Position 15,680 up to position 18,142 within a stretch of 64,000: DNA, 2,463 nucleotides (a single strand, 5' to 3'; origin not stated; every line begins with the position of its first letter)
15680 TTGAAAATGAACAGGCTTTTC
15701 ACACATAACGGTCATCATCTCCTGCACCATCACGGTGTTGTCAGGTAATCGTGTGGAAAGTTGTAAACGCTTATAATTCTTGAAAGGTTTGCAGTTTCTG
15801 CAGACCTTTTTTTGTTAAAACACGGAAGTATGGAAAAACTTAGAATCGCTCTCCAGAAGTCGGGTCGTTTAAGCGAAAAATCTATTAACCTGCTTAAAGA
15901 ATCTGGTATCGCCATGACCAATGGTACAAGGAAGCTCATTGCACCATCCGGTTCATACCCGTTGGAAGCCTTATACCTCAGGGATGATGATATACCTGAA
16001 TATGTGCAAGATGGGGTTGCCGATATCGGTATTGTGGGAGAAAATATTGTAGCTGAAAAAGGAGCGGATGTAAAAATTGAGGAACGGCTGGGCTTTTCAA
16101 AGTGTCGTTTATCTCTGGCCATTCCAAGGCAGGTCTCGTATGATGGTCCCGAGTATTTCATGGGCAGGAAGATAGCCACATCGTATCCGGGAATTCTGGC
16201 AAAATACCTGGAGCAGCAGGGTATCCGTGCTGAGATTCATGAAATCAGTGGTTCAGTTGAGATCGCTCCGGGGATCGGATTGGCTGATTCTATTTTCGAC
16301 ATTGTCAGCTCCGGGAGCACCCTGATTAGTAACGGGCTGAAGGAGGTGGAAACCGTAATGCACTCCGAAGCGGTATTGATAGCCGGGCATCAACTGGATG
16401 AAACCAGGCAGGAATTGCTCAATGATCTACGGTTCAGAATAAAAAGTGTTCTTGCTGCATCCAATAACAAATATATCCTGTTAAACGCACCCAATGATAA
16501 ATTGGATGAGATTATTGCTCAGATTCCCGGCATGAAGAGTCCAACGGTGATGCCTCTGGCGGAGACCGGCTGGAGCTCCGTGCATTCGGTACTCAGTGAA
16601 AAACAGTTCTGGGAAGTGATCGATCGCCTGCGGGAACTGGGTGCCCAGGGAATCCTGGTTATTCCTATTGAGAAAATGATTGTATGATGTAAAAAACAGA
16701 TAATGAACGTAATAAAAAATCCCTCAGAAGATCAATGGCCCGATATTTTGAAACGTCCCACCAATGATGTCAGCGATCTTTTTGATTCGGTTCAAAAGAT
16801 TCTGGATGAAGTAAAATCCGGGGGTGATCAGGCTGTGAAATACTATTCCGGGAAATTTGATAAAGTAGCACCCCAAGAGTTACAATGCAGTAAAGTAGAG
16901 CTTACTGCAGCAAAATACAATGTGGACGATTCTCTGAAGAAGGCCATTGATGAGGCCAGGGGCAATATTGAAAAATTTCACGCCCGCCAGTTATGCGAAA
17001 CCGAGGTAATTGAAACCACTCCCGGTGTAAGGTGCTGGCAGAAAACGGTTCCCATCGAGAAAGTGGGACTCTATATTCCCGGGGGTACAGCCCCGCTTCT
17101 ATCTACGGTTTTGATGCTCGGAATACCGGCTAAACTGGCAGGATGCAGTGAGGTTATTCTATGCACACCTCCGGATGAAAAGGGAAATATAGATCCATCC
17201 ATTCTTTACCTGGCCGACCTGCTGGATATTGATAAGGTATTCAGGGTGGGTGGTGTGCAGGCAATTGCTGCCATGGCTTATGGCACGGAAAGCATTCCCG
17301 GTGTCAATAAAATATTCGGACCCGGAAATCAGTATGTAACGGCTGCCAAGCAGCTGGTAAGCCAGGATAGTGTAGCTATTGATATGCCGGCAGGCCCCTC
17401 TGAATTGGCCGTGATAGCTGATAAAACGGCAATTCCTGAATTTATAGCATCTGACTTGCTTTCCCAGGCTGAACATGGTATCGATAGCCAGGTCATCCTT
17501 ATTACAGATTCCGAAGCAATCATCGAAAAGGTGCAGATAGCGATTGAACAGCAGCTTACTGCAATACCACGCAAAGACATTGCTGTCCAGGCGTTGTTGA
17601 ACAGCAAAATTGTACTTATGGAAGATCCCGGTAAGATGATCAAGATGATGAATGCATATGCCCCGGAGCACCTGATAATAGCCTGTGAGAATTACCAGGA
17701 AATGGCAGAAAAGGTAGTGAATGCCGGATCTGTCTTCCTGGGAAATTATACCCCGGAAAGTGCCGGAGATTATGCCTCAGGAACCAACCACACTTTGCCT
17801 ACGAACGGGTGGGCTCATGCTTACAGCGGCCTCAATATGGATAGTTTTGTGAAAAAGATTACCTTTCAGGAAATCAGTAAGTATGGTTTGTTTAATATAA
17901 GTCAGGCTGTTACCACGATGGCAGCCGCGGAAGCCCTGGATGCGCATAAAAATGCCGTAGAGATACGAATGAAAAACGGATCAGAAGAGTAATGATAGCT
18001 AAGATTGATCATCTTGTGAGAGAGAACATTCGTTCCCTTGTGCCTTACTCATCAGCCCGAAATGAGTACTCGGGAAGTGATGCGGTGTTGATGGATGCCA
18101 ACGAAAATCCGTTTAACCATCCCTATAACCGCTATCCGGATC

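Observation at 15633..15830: His-codon leader peptide with alternative hairpins and a terminator upstream of hisG: a ribosome-mediated his attenuator in a Bacteroidota genome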

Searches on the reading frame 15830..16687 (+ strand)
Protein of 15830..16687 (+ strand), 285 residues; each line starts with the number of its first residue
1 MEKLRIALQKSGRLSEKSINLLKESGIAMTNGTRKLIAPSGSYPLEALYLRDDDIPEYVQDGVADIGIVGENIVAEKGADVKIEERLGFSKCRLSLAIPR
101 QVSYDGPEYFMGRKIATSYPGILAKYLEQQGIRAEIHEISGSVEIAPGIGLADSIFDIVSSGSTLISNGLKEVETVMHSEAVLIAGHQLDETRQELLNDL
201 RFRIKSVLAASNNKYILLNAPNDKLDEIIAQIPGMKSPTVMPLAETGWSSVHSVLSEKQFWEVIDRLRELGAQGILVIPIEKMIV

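Call 6: search_protein_families(library=ncbifam, proteins=[window:15830-16687:+])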
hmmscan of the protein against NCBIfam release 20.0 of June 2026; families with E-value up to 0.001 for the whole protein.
window:15830-16687:+ (285 aa): 2 families
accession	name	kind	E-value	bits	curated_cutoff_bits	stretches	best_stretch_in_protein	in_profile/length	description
TIGR00070.1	hisG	equivalog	9.9e-57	191.8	75.75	1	4-185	1-183/183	ATP phosphoribosyltransferase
TIGR03455.1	HisG_C-term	equivalog_domain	1.6e-31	108.4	40.05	1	188-284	4-100/100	ATP phosphoribosyltransferase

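Call 7: find_homologous_proteins(query=window:15830-16687:+, max_evalue=1e-20)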
Query window:15830-16687:+ (285 aa): 8000 proteins with E <= 1e-20 among 8000 candidates; the best 120 are listed.
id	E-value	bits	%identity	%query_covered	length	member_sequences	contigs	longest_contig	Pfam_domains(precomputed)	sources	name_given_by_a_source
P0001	7.5e-179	611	100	100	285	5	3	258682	PF01634.24,PF08029.17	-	-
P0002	5.8e-140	483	77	100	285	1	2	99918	PF01634.24,PF08029.17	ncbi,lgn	ncbi:MAG: ATP phosphoribosyltransferase [Bacteroidales bacterium]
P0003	1.6e-139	482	78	100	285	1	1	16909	PF01634.24,PF08029.17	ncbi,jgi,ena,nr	ncbi:MAG TPA: ATP phosphoribosyltransferase [Bacteroidales bacterium]|nr:ATP phosphoribosyltransfera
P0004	2.1e-139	481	79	100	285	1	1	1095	PF01634.24,PF08029.17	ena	-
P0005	5.1e-139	480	78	100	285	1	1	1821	PF01634.24,PF08029.17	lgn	-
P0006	1.5e-138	479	76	100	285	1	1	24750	PF01634.24,PF08029.17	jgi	-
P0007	2.0e-138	478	76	100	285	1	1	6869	PF01634.24,PF08029.17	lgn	-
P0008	2.5e-138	478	75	100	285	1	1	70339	PF01634.24,PF08029.17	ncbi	-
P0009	3.4e-138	477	77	100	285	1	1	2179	PF01634.24,PF08029.17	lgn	-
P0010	4.1e-138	477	78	100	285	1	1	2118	PF01634.24,PF08029.17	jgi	-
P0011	1.0e-137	476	77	99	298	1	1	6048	PF01634.24,PF08029.17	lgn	-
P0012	2.2e-137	475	76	100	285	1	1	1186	PF01634.24,PF08029.17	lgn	-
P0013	2.6e-137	475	77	99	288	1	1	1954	PF01634.24,PF08029.17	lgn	-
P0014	3.9e-137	474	77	100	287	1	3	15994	PF01634.24,PF08029.17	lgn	-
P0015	4.4e-137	474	75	100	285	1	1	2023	PF01634.24,PF08029.17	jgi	-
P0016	6.7e-137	473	76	100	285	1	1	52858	PF01634.24,PF08029.17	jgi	jgi:ATP phosphoribosyltransferase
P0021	1.2e-136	472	76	100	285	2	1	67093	PF01634.24,PF08029.17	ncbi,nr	ncbi:MAG: ATP phosphoribosyltransferase [Bacteroidales bacterium]|nr:ATP phosphoribosyltransferase [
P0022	1.9e-136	472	77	100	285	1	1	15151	PF01634.24,PF08029.17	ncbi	-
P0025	3.0e-136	471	76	100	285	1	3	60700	PF01634.24,PF08029.17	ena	-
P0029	5.2e-136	470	75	100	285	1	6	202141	PF01634.24,PF08029.17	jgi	jgi:ATP phosphoribosyltransferase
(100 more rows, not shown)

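Call 11: find_related_loci(query=A1, collection=genome_contigs, flank=1500)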
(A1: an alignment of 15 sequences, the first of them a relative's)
Query A1 (285 aa) in genome_contigs; peptide patterns used: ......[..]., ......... (x = any residue, [..] = any of these).
600 stretches matched a pattern (row limit reached: there are more); 595 encode a relative of the query (tblastn E <= 1e-3); the best 80 are kept; 80 distinct loci.
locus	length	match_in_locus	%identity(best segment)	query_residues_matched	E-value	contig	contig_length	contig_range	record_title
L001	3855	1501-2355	71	1-285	3e-136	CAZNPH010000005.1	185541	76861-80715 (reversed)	MAG TPA_asm: uncultured Bacteroidaceae bacterium isolate SRP141376_co1_118 genome assembly, contig: NODE_118_length_1855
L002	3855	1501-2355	71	1-285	8e-135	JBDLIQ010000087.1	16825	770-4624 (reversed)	MAG: Bacteroidota bacterium isolate MAG042 MAG042_87, whole genome shotgun sequence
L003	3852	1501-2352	71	1-284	8e-134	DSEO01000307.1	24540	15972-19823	MAG TPA_asm: Bacteroides sp. isolate SpSt-1244 Ga0116196_1000072, whole genome shotgun sequence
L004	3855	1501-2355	71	1-285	1e-132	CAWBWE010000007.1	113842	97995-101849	MAG: uncultured Bacteroidales bacterium isolate MFD03551.bin.2.12 genome assembly, contig: contig_35204, whole genome sh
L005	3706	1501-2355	69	1-285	4e-132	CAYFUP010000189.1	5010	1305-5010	MAG TPA_asm: uncultured Bacteroidales bacterium isolate ERP107533_co1_163 genome assembly, contig: NODE_22351_length_501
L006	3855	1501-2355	67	1-285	2e-130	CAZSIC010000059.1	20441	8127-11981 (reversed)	MAG TPA_asm: uncultured Bacteroidales bacterium isolate SRP141376_co4_236 genome assembly, contig: NODE_4595_length_2044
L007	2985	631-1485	67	1-285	2e-132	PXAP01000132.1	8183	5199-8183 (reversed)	MAG: Bacteroidetes bacterium isolate T3Sed10_212R1 T3-Sed10-C22836, whole genome shotgun sequence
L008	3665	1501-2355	66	1-285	2e-129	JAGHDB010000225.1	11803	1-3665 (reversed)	MAG: Bacteroidales bacterium isolate AUK297 PB_MBMC_251_c_000000000068, whole genome shotgun sequence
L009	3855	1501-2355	66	1-285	2e-127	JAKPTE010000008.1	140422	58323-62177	MAG: Bacteroidota bacterium isolate JPNA_metabat.72_sub k141_551179, whole genome shotgun sequence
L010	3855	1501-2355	66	1-285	8e-128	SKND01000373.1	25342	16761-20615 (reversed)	MAG: Bacteroidales bacterium isolate CSSed162cmA_274 CSSed16-2cmA-3268, whole genome shotgun sequence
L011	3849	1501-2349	66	3-285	7e-127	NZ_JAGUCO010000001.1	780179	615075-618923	Carboxylicivirga linearis strain FB218 scaffold_1_length=780180, whole genome shotgun sequence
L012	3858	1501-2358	66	1-285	1e-126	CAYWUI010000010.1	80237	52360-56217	MAG TPA_asm: uncultured Bacteroidales bacterium isolate binchicken_co34_333 genome assembly, contig: NODE_320_length_802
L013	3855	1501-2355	66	1-285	2e-126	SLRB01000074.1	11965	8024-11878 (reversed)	MAG: Bacteroidales bacterium isolate CSSed165cm_559 CSSed16-5cm-18671, whole genome shotgun sequence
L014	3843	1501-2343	67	4-284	5e-126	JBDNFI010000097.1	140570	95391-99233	MAG: Cyclobacteriaceae bacterium isolate concoct.114.WLB k141_1353144, whole genome shotgun sequence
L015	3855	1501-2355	65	1-285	2e-125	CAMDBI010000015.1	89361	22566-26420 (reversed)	MAG: Bacteroides fragilis isolate MiH-22jul19-173 genome assembly, contig: MiH-22jul19-C319, whole genome shotgun sequen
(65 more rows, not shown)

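Call 24: find_related_loci(query=window:15830-16687:+, collection=metagenome_contigs, flank=700)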
Query window:15830-16687:+ (285 aa) in metagenome_contigs; peptide patterns used: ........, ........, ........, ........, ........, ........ (x = any residue, [..] = any of these).
600 stretches matched a pattern (row limit reached: there are more); 537 encode a relative of the query (tblastn E <= 1e-3); the best 80 are kept; 80 distinct loci.
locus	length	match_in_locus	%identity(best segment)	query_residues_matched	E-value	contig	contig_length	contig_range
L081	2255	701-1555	72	1-285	2e-140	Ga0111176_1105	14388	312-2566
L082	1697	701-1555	72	1-285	3e-139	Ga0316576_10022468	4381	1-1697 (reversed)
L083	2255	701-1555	71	1-285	2e-134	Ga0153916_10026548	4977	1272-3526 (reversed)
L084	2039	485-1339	69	1-285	3e-139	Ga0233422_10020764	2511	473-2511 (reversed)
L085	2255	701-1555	69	1-285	1e-132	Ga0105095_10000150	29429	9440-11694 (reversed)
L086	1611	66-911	63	4-285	3e-127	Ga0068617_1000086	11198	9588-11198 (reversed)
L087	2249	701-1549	64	4-285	5e-123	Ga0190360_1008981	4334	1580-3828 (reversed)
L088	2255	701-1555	63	1-285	2e-122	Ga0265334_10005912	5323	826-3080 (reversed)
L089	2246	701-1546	64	4-285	2e-122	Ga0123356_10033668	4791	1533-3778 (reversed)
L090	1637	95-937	65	4-284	2e-128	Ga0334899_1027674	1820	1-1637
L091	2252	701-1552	64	2-285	6e-121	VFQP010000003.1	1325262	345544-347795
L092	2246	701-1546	62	4-285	1e-120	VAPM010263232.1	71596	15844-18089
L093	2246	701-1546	63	4-285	1e-120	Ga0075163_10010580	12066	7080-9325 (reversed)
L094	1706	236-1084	64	2-284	4e-128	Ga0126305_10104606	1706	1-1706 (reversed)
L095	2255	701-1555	62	1-285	2e-120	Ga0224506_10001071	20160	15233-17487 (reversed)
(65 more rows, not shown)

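Call 25: find_encoding_contigs(protein=P0002, flank=600, max_places=2)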
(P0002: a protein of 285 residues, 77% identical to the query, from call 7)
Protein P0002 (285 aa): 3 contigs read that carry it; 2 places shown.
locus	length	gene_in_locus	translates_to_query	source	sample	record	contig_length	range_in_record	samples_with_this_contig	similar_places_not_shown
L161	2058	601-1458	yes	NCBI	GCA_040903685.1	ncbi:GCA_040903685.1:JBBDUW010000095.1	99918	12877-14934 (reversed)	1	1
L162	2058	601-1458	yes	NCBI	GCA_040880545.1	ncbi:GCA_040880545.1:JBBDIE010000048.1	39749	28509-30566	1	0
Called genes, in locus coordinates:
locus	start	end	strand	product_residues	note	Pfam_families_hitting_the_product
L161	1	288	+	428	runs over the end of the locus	PF03631:Virul_fac_BrkB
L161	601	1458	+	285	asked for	PF01634:HisG, PF08029:HisG_C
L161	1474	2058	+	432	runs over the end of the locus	PF00815:Histidinol_dh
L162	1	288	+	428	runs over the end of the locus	PF03631:Virul_fac_BrkB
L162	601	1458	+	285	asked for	PF01634:HisG, PF08029:HisG_C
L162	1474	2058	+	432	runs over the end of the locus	PF00815:Histidinol_dh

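Call 26: find_encoding_contigs(protein=P0003, flank=600, max_places=2)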
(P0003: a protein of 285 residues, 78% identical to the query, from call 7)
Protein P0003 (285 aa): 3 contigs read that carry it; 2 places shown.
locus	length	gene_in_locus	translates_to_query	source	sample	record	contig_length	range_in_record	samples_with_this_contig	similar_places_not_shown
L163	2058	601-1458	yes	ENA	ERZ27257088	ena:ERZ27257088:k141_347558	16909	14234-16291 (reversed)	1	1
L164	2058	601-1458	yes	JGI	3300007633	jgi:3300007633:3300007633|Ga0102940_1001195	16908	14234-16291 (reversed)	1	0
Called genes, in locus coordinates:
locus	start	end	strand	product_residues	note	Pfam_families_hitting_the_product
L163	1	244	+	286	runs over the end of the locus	PF03631:Virul_fac_BrkB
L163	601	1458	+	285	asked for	PF01634:HisG, PF08029:HisG_C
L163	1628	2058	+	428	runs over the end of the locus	PF00815:Histidinol_dh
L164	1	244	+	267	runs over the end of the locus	PF03631:Virul_fac_BrkB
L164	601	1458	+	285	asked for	PF01634:HisG, PF08029:HisG_C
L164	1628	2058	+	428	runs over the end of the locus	PF00815:Histidinol_dh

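Call 27: find_encoding_contigs(protein=P0006, flank=600, max_places=2)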
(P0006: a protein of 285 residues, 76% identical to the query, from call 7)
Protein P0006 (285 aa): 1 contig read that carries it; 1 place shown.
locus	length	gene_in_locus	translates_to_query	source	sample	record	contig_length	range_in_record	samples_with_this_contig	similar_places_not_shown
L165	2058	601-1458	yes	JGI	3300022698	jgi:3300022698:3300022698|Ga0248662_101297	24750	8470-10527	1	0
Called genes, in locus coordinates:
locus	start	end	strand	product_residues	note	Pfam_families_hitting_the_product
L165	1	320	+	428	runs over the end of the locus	PF03631:Virul_fac_BrkB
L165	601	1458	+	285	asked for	PF01634:HisG, PF08029:HisG_C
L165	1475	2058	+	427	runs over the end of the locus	PF00815:Histidinol_dh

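Call 28: find_encoding_contigs(protein=P0008, flank=600, max_places=2)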
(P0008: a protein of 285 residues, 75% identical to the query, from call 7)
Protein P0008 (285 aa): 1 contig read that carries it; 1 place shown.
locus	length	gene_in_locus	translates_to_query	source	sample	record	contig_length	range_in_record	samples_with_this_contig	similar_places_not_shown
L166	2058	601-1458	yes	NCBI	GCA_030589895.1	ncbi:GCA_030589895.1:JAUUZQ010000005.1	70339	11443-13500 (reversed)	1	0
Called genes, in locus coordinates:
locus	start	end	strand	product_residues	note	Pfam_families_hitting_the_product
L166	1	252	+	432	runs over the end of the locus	PF03631:Virul_fac_BrkB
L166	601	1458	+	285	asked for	PF01634:HisG, PF08029:HisG_C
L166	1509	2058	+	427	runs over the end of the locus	PF00815:Histidinol_dh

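Call 29: find_encoding_contigs(protein=P0016, flank=600, max_places=1)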
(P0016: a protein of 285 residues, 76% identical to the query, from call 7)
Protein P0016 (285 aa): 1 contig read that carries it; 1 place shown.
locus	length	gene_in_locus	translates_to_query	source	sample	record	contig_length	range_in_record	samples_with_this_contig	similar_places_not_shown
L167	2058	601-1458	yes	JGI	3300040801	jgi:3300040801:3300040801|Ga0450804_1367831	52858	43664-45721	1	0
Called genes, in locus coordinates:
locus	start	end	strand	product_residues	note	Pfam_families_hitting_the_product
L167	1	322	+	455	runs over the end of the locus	PF03631:Virul_fac_BrkB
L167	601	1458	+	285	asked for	PF01634:HisG, PF08029:HisG_C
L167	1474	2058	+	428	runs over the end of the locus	PF00815:Histidinol_dh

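Call 30: find_encoding_contigs(protein=P0021, flank=600, max_places=1)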
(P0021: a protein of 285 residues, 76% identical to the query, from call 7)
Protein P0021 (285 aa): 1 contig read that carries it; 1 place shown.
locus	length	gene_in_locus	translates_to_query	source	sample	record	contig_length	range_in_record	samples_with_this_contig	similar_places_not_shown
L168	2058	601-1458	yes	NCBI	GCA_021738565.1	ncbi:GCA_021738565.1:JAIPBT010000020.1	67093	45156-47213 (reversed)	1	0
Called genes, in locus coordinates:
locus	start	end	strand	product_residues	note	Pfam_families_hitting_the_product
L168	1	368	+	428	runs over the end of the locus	PF03631:Virul_fac_BrkB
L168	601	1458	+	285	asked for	PF01634:HisG, PF08029:HisG_C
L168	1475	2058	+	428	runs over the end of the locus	PF00815:Histidinol_dh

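Call 31: find_encoding_contigs(protein=P0022, flank=600, max_places=1)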
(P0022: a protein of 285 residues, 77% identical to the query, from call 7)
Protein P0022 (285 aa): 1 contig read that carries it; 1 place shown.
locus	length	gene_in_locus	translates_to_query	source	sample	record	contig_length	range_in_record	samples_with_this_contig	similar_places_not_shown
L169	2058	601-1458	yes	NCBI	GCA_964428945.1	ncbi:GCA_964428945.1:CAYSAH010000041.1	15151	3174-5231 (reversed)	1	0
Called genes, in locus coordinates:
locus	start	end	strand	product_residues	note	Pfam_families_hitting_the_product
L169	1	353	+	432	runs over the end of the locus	PF03631:Virul_fac_BrkB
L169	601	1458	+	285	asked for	PF01634:HisG, PF08029:HisG_C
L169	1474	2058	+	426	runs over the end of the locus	PF00815:Histidinol_dh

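Call 32: find_encoding_contigs(protein=P0025, flank=600, max_places=1)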
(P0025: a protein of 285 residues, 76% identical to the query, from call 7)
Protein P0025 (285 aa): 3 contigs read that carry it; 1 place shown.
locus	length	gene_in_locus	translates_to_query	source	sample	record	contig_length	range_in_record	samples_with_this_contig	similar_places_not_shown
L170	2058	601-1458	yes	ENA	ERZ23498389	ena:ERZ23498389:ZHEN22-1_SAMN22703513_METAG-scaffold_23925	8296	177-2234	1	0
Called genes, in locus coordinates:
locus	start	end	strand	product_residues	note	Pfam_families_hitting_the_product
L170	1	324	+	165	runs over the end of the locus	?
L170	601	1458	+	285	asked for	PF01634:HisG, PF08029:HisG_C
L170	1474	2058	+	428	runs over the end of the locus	PF00815:Histidinol_dh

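Call 33: find_encoding_contigs(protein=P0029, flank=600, max_places=1)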
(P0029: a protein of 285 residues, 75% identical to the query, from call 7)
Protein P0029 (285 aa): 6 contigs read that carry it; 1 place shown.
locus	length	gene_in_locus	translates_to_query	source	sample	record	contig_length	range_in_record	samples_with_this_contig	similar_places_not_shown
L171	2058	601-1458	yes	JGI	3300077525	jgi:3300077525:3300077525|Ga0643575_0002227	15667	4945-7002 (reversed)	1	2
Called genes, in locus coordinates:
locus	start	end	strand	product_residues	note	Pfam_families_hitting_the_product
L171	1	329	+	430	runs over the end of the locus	PF03631:Virul_fac_BrkB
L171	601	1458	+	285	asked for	PF01634:HisG, PF08029:HisG_C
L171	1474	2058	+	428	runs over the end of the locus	PF00815:Histidinol_dh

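Call 34: find_encoding_contigs(protein=P0014, flank=600, max_places=1)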
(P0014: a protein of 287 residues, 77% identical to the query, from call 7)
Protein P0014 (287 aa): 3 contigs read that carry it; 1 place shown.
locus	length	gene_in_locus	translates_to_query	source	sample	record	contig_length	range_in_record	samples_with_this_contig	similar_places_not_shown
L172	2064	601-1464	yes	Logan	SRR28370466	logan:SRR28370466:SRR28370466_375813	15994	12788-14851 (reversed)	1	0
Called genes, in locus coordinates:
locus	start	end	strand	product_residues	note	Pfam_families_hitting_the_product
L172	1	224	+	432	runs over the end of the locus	PF03631:Virul_fac_BrkB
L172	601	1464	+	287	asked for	PF01634:HisG, PF08029:HisG_C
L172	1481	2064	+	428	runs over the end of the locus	PF00815:Histidinol_dh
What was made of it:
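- Tried and rejected: Closer ones came from exact-protein look-ups (calls 25-34).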

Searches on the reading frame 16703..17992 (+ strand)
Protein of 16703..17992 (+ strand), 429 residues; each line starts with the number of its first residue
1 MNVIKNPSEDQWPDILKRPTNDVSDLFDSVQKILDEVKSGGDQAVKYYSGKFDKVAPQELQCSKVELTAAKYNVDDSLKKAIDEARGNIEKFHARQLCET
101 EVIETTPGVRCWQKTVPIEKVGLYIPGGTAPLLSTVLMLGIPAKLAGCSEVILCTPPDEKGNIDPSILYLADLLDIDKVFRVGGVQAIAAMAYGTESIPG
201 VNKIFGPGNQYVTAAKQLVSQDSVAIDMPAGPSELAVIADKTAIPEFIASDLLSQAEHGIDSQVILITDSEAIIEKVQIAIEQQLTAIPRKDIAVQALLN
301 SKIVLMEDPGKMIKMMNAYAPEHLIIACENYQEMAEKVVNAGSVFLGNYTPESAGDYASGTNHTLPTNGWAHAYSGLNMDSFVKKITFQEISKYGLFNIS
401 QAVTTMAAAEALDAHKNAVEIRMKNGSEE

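Call 6: search_protein_families(library=ncbifam, proteins=[window:16703-17992:+])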
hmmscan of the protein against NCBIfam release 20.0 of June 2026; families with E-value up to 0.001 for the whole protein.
window:16703-17992:+ (429 aa): 2 families
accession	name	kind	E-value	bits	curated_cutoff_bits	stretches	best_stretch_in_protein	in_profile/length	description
TIGR00069.1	hisD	equivalog_domain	5.5e-158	526.3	243.8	1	30-422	1-393/393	histidinol dehydrogenase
NF010343.0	PRK13770.1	equivalog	1.6e-93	313.8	647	1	24-423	19-415/416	histidinol dehydrogenase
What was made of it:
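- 15830..22924 (+): Regulated operon: hisG (15830-16687), hisD, hisC, hisB (bifunctional), hisH, hisA, hisF, hisIE. NCBIfam equivalog hits are above cut-off for each gene (call 6).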
